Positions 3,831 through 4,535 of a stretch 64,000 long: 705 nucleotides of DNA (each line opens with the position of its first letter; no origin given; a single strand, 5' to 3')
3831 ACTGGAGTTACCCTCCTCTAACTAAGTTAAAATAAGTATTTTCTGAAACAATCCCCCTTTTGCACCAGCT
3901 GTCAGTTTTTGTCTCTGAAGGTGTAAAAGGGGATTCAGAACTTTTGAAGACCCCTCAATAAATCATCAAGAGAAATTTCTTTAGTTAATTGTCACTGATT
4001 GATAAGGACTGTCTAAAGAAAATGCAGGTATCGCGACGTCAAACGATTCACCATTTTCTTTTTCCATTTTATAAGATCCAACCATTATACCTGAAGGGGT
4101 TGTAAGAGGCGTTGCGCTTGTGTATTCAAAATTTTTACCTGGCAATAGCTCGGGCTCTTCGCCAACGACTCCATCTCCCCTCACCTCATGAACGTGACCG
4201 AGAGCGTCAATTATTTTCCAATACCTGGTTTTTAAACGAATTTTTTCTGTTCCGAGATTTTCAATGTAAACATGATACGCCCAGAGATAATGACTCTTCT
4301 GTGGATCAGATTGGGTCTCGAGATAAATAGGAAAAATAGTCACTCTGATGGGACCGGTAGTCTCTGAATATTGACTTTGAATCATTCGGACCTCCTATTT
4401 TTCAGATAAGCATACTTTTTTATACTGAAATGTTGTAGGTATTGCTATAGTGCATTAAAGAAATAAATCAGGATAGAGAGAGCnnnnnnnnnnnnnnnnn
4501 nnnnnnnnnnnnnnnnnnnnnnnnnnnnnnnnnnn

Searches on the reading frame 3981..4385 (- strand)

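Call 36: search_protein_families(library=pfam, proteins=[window:3981-4385:-], max_evalue=0.001)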
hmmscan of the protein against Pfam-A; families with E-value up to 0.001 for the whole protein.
window:3981-4385:- (134 aa): 1 family
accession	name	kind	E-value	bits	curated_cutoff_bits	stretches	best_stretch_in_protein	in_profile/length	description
PF04379.20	DUF525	-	2.4e-32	111.4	27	1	24-108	2-86/87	ApaG domain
